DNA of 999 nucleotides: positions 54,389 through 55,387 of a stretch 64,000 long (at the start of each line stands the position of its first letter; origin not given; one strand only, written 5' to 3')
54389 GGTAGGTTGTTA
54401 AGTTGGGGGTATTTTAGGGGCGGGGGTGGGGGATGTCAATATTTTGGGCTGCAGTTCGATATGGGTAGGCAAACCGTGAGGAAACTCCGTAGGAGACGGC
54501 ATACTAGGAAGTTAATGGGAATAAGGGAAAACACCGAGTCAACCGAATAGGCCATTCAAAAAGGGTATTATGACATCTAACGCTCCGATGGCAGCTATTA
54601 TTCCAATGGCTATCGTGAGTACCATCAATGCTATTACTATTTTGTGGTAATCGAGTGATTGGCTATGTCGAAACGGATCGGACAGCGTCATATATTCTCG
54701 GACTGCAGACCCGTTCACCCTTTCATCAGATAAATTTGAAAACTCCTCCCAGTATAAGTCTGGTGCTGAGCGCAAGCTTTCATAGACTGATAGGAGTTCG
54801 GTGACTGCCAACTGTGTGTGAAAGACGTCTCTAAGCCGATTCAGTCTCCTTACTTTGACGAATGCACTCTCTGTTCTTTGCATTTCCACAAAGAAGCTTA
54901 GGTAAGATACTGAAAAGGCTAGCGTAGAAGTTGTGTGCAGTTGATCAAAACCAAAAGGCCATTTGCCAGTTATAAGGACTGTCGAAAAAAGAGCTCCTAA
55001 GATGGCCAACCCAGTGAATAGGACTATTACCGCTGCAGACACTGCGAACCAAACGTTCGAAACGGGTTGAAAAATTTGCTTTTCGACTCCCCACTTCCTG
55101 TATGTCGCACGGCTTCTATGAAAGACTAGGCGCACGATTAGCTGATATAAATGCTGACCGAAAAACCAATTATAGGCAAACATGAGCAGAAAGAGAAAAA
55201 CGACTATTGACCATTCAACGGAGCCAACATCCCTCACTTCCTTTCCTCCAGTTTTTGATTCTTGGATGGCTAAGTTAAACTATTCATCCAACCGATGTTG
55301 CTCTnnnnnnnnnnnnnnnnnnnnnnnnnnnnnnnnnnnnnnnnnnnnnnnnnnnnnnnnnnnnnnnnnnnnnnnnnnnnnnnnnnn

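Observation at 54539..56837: Low-GC two-gene island: DNA methyltransferase-HNH nuclease fusion plus an orphan multi-pass membrane protein, inserted at the thiC leader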

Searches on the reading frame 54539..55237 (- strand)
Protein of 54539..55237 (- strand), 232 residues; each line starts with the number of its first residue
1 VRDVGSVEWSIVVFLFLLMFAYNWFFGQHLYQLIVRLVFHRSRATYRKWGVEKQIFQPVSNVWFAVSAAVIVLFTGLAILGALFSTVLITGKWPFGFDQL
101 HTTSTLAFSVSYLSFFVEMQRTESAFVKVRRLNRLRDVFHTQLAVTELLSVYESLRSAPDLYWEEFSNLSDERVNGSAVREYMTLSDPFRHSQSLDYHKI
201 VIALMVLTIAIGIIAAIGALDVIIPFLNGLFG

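Call 3: search_protein_families(library=pfam, proteins=[window:54539-55237:-], max_evalue=0.01)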
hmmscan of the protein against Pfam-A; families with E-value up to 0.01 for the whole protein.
window:54539-55237:- (232 aa): 0 families

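Call 4: search_protein_families(library=padloc, proteins=[window:54539-55237:-], max_evalue=1)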
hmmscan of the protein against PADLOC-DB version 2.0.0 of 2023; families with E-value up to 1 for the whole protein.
window:54539-55237:- (232 aa): 1 family
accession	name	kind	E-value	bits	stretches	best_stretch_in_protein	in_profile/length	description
PDLC02969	SP_VI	-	0.012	14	1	128-160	9-44/77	-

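Call 5: search_protein_families(library=ncbifam, proteins=[window:54539-55237:-], max_evalue=1)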
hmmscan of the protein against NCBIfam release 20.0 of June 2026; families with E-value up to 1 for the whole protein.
window:54539-55237:- (232 aa): 1 family
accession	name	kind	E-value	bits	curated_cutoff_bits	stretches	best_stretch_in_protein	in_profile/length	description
NF010195.0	PRK13673.1-2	equivalog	0.047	14.3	189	1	174-221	74-123/129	hypothetical protein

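Call 7: find_homologous_proteins(query=window:54539-55237:-, max_evalue=0.001)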
Query window:54539-55237:- (232 aa): 3 proteins with E <= 0.001 among 1435 candidates.
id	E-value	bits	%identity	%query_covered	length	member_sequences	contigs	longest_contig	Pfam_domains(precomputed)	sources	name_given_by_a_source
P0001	3.0e-146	503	100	100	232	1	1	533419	-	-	-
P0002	4.0e-40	156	40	94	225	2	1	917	-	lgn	-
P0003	1.2e-25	109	33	97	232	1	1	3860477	-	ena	-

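Call 10: find_encoding_contigs(protein=P0003, flank=8000, max_places=4)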
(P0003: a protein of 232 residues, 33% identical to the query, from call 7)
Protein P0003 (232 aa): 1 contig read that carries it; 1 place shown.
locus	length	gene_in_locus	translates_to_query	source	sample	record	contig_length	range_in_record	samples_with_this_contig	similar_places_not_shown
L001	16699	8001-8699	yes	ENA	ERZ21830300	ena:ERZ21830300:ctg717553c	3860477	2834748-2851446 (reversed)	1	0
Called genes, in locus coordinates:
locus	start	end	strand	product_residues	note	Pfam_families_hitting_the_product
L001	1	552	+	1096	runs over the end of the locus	PF00176:SNF2-rel_dom, PF04851:ResIII, PF00271:Helicase_C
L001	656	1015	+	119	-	PF11969:DcpS_C, PF01230:HIT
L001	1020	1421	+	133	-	PF13650:Asp_protease_2 (weak), PF13975:gag-asp_proteas (weak)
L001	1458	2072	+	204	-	PF01966:HD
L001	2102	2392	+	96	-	-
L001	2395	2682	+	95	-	-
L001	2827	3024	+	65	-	-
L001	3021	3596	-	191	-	PF05685:Uma2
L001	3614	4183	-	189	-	PF05685:Uma2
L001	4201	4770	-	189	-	PF05685:Uma2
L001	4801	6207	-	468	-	PF07726:AAA_3 (faint), PF07728:AAA_5 (faint)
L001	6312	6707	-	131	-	-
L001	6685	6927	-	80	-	PF04014:MazE_antitoxin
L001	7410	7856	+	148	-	-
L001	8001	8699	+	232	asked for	-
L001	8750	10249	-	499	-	PF01555:N6_N4_Mtase, PF01844:HNH, PF14279:HNH_5, PF13395:HNH_4 (weak)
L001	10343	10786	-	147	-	PF03652:RuvX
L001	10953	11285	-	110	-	-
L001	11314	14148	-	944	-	PF01411:tRNA-synt_2c, PF07973:tRNA_SAD, PF02272:DHHA1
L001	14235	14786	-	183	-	PF14103:DUF4276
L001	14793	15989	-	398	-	PF02463:SMC_N, PF13175:AAA_15, PF13476:AAA_23, PF13304:AAA_21, PF13175:AAA_15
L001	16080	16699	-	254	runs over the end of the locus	PF00106:adh_short, PF08659:KR, PF13561:adh_short_C2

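Call 29: find_homologous_proteins(query=A1, max_evalue=0.01)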
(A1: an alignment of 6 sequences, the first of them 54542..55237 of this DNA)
Query A1 (6 sequences) (232 aa, profile of the alignment): 7 proteins with E <= 0.01 among 8000 candidates.
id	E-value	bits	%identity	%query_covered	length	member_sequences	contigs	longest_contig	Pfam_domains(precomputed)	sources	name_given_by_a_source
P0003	1.8e-100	353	33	97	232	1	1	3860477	-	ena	-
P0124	8.4e-98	344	30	90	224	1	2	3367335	-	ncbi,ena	-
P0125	4.6e-93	329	38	93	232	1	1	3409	-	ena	-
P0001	5.4e-92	325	100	100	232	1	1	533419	-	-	-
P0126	4.8e-81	290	36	93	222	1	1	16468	-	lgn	-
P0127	2.3e-79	284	37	94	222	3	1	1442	-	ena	-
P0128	7.4e-72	260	29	90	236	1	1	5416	-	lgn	-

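Call 30: find_encoding_contigs(protein=P0126, flank=8000, max_places=3)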
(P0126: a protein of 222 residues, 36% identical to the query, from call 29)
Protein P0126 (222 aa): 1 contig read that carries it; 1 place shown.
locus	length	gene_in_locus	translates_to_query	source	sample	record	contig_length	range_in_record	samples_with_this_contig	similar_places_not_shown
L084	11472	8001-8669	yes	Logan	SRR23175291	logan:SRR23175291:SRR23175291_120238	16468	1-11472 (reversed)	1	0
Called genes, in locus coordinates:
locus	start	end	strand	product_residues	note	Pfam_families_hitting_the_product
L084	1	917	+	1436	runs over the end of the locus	PF00041:fn3, PF13753:SWM_repeat, PF00028:Cadherin, PF00041:fn3, PF25059:FN3_DSCAM-DSCAML_C (weak)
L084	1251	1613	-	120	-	-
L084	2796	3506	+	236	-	PF08878:HamA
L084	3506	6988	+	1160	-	PF00270:DEAD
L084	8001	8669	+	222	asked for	-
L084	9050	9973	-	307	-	PF13391:HNH_2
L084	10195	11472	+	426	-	?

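Call 31: find_encoding_contigs(protein=P0128, flank=6000, max_places=3)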
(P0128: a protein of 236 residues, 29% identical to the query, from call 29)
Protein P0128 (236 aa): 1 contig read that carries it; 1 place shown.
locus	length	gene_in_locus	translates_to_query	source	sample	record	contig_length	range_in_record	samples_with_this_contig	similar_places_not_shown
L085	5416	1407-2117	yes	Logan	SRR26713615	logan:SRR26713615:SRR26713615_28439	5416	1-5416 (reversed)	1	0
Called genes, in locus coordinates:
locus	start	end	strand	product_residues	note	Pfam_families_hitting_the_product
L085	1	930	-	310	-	?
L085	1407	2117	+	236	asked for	-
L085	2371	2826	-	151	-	PF03652:RuvX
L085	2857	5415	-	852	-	?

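Call 32: find_encoding_contigs(protein=P0125, flank=4000, max_places=3)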
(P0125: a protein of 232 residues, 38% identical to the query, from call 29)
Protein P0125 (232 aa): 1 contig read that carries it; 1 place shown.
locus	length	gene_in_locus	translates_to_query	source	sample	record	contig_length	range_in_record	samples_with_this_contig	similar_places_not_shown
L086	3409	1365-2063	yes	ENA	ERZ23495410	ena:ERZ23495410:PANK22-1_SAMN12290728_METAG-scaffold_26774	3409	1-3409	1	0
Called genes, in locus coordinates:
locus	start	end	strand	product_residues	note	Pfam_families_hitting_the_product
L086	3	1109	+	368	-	?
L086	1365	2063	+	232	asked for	-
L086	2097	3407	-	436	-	?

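Call 33: find_encoding_contigs(protein=P0127, flank=2000, max_places=3)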
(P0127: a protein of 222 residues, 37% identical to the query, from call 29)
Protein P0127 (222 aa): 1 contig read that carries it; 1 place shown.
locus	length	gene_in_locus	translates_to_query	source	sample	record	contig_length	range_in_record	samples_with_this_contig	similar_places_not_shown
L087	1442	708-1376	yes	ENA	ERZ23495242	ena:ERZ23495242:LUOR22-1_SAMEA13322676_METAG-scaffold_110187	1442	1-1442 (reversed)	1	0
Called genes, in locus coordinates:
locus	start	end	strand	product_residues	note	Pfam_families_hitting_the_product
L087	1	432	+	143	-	?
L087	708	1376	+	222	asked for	-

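Call 41: predict_structure(alignment_id=A2)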
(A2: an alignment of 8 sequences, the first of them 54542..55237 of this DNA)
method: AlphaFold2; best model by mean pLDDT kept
length: 232 residues; sequences in the alignment: 8
mean_pLDDT: 80.2   pTM: 0.67
mean pLDDT of the five models: 80.2, 79.6, 79.2, 78.2, 71.6
residues with pLDDT >= 90: 58; 70-90: 121; 50-70: 45; < 50: 8
segments of 3 or more residues with pLDDT < 50: 225-227
pLDDT, mean of each block of 10 residues (from residue 1): 70 86 91 89 88 82 88 87 77 67 83 89 89 92 92 88 91 90 84 56 66 57 49 49
secondary structure, 60 per line:
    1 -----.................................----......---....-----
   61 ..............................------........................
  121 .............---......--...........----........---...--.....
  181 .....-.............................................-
elements in order: H6-38 H43-48 H52-55 H61-90 H97-133 H137-142 H145-155 H160-167 H176-185 H187-231

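Call 45: fold_search(model_id=the predicted structure, library=pdb)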
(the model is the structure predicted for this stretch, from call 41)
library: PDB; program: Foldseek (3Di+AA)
matches with E <= 10: 155; with E <= 0.001: 0
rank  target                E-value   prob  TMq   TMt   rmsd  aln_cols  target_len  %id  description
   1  8wcw_A                7.2e-01  0.12  0.18  0.09  28.1       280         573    9  Cryo-EM structure of MsRv1273c/72c from Mycobacterium smegmatis in the IFapo state (released 2025-03-26)
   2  7aal_A                9.1e-01  0.11  0.17  0.14  29.0       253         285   12  Crystal structure of the F-BAR domain of PSTIPIP1, G258A mutant (released 2022-02-23)
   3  7aam_A                1.0e+00  0.12  0.17  0.14  31.3       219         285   11  Crystal structure of the F-BAR domain of PSTIPIP1 bound to the CTH domain of the phosphatase LYP (released 2022-02-23)
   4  2z0o                  1.3e+00  0.10  0.19  0.14  24.7       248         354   14  Crystal structure of APPL1-BAR-PH domain (released 2008-05-13)
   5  8tdm_A                1.5e+00  0.28  0.33  0.20  11.3       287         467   15  Cryo-EM structure of AtMSL10-K539E (released 2023-10-18)
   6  2elb                  1.8e+00  0.10  0.20  0.15  24.3       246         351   14  Crystal Structure of the BAR-PH domain of human APPL1 (released 2007-05-29)
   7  4wpe                  1.8e+00  0.07  0.17  0.15  30.6       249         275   12  Crystal Structure of Hof1p F-BAR domain (released 2014-12-24)
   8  2q13                  2.1e+00  0.09  0.19  0.13  24.4       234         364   14  Crystal structure of BAR-PH domain of APPL1 (released 2007-08-14)
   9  9em7_A                2.1e+00  0.06  0.16  0.07  20.6       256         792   11  Oligomeric structure of SynDLP in presence of GTP (released 2024-09-11)
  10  7rit_A                2.2e+00  0.13  0.24  0.10  24.5       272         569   13  Drug-free A. baumannii MsbA (released 2021-10-06)
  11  8a1g_C                2.2e+00  0.08  0.16  0.20  30.5       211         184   10  Structure of the SNX1-SNX5 complex (released 2023-06-14)
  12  7ph3_A                2.2e+00  0.06  0.17  0.08  25.8       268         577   11  AMP-PNP bound nanodisc reconstituted MsbA with nanobodies, spin-labeled at position A60C (released 2022-08-24)
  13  6bpl_A                2.3e+00  0.12  0.24  0.10  25.1       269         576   10  E. coli MsbA in complex with LPS and inhibitor G907 (released 2018-05-02)
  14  5c5b_B                2.3e+00  0.09  0.20  0.14  25.0       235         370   18  Crystal Structure of Human APPL BAR-PH Heterodimer (released 2016-06-22)
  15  1i4t_A                2.3e+00  0.07  0.18  0.21  25.9       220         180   13  CRYSTAL STRUCTURE ANALYSIS OF RAC1-GMPPNP IN COMPLEX WITH ARFAPTIN (released 2001-05-16)
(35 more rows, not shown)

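Call 46: search_protein_representatives(alignment_id=A2)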
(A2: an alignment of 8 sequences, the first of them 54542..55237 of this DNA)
Query: 8 sequences, 235 profile positions. Proteins with E-value up to 0.001 (for the whole library): 106; up to 1e-10: 90; up to 1e-30: 46. The best 106 are listed.
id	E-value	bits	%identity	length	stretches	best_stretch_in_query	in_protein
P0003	9.8e-102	355.7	-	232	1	1-234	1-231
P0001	5.4e-91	320.6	-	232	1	1-234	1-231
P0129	2.5e-75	269.3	-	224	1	3-220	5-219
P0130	6.3e-74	264.7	-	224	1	1-220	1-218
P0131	7.1e-72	258.0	-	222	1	1-216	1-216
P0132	2.5e-67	243.1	-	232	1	1-224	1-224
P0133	1.0e-64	234.5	-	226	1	1-220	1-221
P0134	1.4e-64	234.1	-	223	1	2-216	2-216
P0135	9.8e-63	228.1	-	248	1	8-223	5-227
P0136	2.0e-60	220.5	-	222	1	1-216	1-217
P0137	2.0e-60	220.5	-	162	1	1-162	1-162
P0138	6.2e-57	209.1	-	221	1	1-217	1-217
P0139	1.9e-56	207.5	-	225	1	1-222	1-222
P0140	2.0e-56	207.4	-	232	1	1-219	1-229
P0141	2.2e-56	207.3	-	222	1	1-218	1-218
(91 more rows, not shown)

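Call 47: find_encoding_contigs(protein=P0129, flank=5000, max_places=3)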
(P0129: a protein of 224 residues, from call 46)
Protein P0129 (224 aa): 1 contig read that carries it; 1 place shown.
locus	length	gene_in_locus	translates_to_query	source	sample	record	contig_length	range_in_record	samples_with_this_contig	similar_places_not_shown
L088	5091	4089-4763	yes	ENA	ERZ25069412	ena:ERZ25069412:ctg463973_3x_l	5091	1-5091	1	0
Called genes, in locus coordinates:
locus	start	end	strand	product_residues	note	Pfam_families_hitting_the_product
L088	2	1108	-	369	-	?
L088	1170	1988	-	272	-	-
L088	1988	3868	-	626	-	PF00009:GTP_EFTU, PF01926:MMR_HSR1 (weak), PF03144:GTP_EFTU_D2, PF25461:Beta-barrel_SelB, PF09106:WHD_2nd_SelB, PF09107:WHD_3rd_SelB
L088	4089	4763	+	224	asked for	-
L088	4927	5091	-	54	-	?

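Call 50: find_related_loci(query=A2, collection=metagenome_contigs, flank=5000)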
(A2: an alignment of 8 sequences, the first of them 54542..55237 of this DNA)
Query A2 (232 aa) in metagenome_contigs; peptide patterns used: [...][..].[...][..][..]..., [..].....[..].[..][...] (x = any residue, [..] = any of these).
87 stretches matched a pattern, but none encodes a relative of the query by tblastn (E <= 1e-3).

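Call 51: find_related_loci(query=A2, collection=viral_contigs, flank=5000)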
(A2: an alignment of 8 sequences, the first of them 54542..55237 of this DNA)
Query A2 (232 aa) in viral_contigs; peptide patterns used: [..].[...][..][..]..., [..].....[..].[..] (x = any residue, [..] = any of these).
15 stretches matched a pattern, but none encodes a relative of the query by tblastn (E <= 1e-3).

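Call 55: search_protein_families(library=phrogs, proteins=[window:54542-55237:-], max_evalue=0.01)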
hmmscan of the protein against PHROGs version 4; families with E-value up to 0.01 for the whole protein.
window:54542-55237:- (232 aa): 0 families

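Call 58: fold_search(model_id=the predicted structure, library=viral)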
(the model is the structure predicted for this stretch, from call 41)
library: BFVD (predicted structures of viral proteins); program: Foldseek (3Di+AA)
matches with E <= 10: 69; with E <= 0.001: 0
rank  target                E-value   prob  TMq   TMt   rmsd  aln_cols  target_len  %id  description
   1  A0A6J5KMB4            1.7e-01  0.30  0.20  0.14  22.8       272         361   11  Uncharacterized protein [uncultured Caudovirales phage]
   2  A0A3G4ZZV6            9.6e-01  0.10  0.17  0.17  18.2       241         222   11  Uncharacterized protein [Harvfovirus sp.]
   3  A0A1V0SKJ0            1.6e+00  0.06  0.15  0.13  29.6       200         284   12  SMODS and SLOG-associating 2TM effector domain-containing protein [Klosneuvirus KNV1]
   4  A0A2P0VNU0            1.7e+00  0.08  0.17  0.12  28.2       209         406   12  Uncharacterized protein [Tetraselmis virus 1]
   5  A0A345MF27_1          1.9e+00  0.06  0.15  0.06  34.1       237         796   11  Tape measure protein [Mycobacterium phage Ryadel]
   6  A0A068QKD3            2.2e+00  0.11  0.22  0.22  25.3       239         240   11  Uncharacterized protein [Armadillidium vulgare iridescent virus]
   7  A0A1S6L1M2            2.3e+00  0.05  0.13  0.14  18.6       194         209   12  (no name in the UniProt tables at hand)
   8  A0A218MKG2            2.4e+00  0.08  0.20  0.15  25.9       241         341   12  Uncharacterized protein [uncultured virus]
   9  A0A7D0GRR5            2.6e+00  0.06  0.17  0.15  25.2       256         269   14  (no name in the UniProt tables at hand)
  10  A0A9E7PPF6            2.7e+00  0.14  0.23  0.12  21.7       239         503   10  Uncharacterized protein [Largemouth bass virus]
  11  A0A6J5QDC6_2          2.9e+00  0.04  0.15  0.05  25.5       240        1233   11  LT_GEWL domain containing protein [uncultured Caudovirales phage]
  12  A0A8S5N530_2          3.1e+00  0.09  0.24  0.09  32.8       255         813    9  Minor tail protein [Siphoviridae sp. ctWDo30]
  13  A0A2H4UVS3            3.1e+00  0.03  0.14  0.15  26.3       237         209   12  Glycosyl transferase [Bodo saltans virus]
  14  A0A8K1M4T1            3.2e+00  0.08  0.19  0.15  18.4       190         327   12  Replication-associated protein [Giant panda associated genomovirus]
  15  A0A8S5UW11            3.2e+00  0.08  0.21  0.07  45.7       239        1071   10  Uncharacterized protein [Siphoviridae sp. ctgaU3]
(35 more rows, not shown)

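Call 77: search_protein_families(library=pfam, alignment_id=A3, max_evalue=0.01)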
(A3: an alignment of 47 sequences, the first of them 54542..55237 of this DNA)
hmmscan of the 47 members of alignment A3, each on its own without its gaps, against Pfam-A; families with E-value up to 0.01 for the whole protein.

A. member 1, window:54542-55237:- (232 aa): 0 families

B. families by the number of members that match (of 47 scanned): 6 families
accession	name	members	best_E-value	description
PF12698.13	ABC2_membrane_3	1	0.0022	ABC-2 family transporter protein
PF19865.4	DUF6338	1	0.003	Family of unknown function (DUF6338)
PF05767.17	Pox_A14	1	0.0038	Poxvirus virion envelope protein A14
PF20303.3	YLATT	1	0.0041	YEATS-Like-Associating Three TM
PF12679.13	ABC2_membrane_2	1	0.0074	ABC-2 family transporter protein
PF01445.23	SH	1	0.0075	Viral small hydrophobic protein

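Call 78: search_protein_families(library=padloc, alignment_id=A3, max_evalue=0.01)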
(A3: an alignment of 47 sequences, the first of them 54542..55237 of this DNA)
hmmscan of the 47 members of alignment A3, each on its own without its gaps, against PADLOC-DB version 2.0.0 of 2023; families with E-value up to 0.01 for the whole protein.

A. member 1, window:54542-55237:- (232 aa): 0 families

B. families by the number of members that match (of 47 scanned): 2 families
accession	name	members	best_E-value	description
PDLC00758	Effector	1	0.0058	Phospholipase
PDLC03870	LmuC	1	0.0092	-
